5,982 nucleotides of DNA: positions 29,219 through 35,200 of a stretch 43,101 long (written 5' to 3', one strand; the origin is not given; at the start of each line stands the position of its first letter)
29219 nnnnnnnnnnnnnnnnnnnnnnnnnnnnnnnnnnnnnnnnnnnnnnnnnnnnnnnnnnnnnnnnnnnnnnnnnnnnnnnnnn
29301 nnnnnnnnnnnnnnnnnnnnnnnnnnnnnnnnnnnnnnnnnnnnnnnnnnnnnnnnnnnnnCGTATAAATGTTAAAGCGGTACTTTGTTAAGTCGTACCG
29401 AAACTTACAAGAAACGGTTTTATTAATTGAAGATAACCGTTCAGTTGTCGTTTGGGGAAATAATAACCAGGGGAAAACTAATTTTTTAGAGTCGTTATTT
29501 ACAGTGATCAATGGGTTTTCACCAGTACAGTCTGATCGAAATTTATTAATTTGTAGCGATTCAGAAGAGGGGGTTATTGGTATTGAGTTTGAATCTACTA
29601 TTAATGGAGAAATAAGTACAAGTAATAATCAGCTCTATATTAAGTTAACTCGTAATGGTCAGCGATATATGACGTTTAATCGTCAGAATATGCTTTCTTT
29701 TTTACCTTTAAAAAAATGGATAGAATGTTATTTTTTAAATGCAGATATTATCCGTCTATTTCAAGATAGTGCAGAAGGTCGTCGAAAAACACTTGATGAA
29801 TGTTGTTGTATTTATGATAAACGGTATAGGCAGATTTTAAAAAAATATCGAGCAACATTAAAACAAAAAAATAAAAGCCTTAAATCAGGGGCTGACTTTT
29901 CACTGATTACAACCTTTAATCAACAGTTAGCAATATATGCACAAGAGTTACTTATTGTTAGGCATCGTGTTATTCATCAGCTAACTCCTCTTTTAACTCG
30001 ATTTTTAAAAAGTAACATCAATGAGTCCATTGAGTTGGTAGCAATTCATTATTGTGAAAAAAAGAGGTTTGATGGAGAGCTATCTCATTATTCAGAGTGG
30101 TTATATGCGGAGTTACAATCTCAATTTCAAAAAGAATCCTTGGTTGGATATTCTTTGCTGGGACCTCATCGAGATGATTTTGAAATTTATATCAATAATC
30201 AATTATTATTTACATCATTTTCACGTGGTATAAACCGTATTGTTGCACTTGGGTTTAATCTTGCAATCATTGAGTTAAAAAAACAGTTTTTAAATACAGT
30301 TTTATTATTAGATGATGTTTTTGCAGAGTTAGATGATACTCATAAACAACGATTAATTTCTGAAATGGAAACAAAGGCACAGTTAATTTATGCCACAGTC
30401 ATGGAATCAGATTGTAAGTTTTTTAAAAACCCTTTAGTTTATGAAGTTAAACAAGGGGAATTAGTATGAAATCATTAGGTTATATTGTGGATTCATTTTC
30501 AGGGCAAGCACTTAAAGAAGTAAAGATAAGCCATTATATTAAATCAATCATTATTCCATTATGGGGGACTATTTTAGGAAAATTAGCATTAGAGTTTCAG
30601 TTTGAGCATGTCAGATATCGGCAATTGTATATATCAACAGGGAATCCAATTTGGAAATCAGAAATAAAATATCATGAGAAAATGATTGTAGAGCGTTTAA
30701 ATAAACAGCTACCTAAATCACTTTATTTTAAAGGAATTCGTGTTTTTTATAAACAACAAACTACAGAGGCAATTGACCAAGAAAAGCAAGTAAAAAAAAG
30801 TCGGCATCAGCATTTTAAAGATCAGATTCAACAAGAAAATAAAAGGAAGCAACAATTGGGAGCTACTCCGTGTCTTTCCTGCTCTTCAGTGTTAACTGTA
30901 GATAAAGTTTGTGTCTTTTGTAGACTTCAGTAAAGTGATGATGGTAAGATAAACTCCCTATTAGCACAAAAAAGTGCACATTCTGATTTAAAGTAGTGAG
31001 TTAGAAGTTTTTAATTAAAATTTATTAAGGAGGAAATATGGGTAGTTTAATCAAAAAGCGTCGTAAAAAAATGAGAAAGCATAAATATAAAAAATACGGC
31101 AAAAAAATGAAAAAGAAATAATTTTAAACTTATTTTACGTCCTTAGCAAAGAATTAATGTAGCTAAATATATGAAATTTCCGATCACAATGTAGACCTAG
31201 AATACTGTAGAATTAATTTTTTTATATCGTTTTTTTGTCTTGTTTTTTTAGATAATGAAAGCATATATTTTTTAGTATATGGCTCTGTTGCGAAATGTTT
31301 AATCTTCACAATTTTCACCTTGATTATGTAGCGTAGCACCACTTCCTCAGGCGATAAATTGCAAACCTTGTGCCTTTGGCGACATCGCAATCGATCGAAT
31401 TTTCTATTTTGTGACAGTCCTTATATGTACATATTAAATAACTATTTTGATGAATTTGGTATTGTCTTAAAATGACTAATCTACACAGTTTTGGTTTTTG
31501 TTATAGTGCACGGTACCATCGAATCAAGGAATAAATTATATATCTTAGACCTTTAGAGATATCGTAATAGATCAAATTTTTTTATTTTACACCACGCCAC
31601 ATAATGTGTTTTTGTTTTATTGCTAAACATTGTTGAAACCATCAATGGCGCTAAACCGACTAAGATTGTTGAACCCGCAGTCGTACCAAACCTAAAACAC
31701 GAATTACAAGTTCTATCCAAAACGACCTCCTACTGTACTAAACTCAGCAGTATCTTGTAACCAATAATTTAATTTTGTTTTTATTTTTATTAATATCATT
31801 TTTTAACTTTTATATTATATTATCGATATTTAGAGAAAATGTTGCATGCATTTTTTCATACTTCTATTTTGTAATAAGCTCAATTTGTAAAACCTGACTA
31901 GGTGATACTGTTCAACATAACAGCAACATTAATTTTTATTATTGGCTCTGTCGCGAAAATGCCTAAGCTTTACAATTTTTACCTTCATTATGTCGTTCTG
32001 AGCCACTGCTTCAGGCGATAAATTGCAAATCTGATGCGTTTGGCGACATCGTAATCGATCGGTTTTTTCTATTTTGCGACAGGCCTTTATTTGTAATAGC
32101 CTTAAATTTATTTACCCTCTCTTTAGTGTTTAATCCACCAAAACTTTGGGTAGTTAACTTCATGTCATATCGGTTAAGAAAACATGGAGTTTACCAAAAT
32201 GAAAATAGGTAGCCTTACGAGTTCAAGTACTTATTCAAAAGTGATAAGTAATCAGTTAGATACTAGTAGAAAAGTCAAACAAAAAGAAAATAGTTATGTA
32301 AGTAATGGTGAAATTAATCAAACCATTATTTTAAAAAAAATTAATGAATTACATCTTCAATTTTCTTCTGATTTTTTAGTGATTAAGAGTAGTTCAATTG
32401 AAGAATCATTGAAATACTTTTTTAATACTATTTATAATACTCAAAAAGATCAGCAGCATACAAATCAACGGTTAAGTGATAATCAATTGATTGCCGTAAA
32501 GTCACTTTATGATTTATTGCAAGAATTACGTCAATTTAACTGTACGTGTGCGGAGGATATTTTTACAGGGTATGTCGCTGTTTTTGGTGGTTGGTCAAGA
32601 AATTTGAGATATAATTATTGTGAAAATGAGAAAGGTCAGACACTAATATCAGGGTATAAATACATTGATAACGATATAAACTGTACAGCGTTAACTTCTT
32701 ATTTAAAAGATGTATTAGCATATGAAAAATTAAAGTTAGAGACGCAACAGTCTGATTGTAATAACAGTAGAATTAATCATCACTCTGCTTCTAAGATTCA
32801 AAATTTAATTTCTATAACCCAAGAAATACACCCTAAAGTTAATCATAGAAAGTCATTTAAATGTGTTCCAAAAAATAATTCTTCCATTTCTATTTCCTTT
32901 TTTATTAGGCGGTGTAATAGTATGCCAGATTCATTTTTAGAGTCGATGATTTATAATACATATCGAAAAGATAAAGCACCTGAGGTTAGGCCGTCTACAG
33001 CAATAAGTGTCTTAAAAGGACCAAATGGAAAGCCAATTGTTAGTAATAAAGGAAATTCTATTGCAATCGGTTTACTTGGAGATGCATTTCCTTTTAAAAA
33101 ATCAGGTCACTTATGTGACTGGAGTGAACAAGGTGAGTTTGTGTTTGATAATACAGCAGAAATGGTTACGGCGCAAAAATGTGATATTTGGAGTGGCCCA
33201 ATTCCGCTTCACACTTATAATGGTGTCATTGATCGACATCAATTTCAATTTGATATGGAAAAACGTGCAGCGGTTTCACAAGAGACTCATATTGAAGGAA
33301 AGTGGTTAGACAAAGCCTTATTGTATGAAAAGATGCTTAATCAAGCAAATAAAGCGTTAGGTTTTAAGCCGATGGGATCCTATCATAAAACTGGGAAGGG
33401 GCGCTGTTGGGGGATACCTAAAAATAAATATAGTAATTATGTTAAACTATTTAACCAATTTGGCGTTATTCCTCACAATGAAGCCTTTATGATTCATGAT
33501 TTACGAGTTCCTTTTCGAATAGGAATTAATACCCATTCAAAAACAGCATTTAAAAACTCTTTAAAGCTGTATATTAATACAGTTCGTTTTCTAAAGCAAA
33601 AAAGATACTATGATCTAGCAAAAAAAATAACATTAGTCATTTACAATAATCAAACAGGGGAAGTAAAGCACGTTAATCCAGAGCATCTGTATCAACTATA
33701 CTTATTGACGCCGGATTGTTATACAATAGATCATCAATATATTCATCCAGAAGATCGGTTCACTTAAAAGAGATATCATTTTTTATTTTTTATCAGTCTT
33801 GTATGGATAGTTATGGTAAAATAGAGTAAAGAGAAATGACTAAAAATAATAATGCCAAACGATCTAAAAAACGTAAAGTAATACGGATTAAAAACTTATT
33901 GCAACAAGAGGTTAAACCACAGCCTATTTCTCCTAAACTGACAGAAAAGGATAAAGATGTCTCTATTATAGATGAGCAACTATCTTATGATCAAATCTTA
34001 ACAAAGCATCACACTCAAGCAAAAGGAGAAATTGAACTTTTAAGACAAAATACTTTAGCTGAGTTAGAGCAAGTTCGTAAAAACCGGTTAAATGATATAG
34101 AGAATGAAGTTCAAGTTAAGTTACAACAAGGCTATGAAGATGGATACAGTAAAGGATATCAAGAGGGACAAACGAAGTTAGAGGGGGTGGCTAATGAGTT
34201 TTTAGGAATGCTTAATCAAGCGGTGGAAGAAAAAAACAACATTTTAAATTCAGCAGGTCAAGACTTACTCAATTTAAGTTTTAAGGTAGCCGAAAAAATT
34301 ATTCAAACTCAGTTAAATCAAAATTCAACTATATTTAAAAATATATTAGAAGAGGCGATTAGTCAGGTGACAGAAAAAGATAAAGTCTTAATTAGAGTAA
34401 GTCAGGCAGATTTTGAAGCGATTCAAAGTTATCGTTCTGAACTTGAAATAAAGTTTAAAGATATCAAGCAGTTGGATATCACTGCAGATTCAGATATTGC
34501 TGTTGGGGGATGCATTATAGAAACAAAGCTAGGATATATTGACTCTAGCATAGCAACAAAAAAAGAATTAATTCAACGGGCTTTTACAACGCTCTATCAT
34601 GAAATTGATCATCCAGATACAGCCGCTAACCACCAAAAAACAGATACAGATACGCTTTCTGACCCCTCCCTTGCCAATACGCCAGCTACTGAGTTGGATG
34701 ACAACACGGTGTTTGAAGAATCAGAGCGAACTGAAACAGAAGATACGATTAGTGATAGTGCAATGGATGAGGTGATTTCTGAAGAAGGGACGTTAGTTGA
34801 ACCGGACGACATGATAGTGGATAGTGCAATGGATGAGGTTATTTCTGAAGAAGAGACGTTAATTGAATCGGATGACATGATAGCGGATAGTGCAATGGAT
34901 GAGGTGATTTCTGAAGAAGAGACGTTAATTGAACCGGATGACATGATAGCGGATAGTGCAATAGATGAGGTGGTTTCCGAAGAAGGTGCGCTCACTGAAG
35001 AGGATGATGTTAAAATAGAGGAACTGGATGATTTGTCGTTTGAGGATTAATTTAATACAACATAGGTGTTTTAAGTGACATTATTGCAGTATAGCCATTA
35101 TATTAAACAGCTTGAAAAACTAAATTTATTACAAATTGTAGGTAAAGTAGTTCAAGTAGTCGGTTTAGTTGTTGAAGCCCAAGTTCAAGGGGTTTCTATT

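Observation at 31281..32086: Cluster of a previously unannotated ~141-nt TIR element (MITE-like) between the replication genes and an orphan ORF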

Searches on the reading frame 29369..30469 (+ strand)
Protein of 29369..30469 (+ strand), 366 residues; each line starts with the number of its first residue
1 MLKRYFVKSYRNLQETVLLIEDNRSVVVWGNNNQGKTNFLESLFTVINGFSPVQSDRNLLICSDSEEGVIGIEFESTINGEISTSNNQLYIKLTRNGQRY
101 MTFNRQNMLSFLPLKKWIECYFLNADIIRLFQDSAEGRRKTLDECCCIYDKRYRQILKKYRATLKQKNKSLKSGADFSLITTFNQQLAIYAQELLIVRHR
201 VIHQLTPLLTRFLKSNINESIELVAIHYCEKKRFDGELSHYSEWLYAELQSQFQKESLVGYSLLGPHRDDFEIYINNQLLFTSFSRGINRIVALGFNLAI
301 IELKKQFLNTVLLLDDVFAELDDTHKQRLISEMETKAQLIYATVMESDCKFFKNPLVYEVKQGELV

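Call 7: search_protein_families(library=pfam, proteins=[window:29369-30469:+])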
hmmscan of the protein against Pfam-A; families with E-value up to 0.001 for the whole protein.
window:29369-30469:+ (366 aa): 3 families
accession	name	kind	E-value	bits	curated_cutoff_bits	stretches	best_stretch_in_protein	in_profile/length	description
PF02463.25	SMC_N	-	7.5e-12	45.6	40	1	1-346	1-199/220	RecF/RecN/SMC N terminal domain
PF13175.12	AAA_15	-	0.00076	19.6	32.1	0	5-304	6-321/374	AAA ATPase domain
PF10262.15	Rdx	-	0.00096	19.8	22.6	0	224-282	2-55/74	Rdx family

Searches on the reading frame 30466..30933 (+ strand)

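Call 7: search_protein_families(library=pfam, proteins=[window:30466-30933:+])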
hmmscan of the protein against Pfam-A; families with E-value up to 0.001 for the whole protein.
window:30466-30933:+ (155 aa): 1 family
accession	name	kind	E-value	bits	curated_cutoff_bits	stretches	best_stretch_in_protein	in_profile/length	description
PF05258.17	DciA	-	1.8e-05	25.3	24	1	32-84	28-81/89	Dna[CI] antecedent, DciA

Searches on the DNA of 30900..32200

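Call 41: search_rna_families(source=window, start=30900, end=32200, threshold=evalue, max_evalue=1)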
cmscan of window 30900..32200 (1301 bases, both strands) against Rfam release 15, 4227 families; matches with E-value up to 1: 0.
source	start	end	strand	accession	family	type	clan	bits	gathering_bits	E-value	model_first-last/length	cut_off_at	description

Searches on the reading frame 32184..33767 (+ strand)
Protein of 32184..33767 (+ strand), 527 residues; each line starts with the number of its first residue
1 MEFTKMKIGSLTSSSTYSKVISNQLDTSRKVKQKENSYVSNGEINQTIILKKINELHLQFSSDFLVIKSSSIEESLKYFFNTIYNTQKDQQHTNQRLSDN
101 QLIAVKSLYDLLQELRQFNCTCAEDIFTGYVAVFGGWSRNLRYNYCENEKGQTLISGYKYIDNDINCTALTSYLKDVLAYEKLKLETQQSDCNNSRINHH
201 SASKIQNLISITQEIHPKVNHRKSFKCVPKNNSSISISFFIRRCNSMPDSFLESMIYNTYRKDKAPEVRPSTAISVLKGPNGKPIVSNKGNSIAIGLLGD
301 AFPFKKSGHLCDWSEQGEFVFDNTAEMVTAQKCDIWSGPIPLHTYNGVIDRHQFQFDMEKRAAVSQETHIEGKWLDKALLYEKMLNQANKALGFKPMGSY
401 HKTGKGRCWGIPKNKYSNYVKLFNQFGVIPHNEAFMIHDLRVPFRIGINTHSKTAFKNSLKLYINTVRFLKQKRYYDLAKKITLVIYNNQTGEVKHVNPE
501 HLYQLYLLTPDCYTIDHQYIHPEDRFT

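Call 7: search_protein_families(library=pfam, proteins=[window:32184-33767:+])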
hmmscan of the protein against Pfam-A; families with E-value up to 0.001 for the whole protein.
window:32184-33767:+ (527 aa): 0 families

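Call 11: find_encoding_contigs(protein=window:32184-33767:+, flank=10000, max_places=6)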
Protein window:32184-33767:+ (527 aa): no gene with exactly this product is on record in the collection.

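Call 61: search_protein_families(library=ncbifam, proteins=[window:32184-33767:+], max_evalue=0.01)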
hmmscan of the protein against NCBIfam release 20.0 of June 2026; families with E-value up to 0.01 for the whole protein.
window:32184-33767:+ (527 aa): 0 families

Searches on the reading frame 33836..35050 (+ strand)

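Call 7: search_protein_families(library=pfam, proteins=[window:33836-35050:+])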
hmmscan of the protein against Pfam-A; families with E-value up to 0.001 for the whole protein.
window:33836-35050:+ (404 aa): 1 family
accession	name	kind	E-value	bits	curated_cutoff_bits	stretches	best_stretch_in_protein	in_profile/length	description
PF02108.21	FliH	-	4.5e-17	62.6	24.1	1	121-242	6-124/128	Flagellar assembly protein FliH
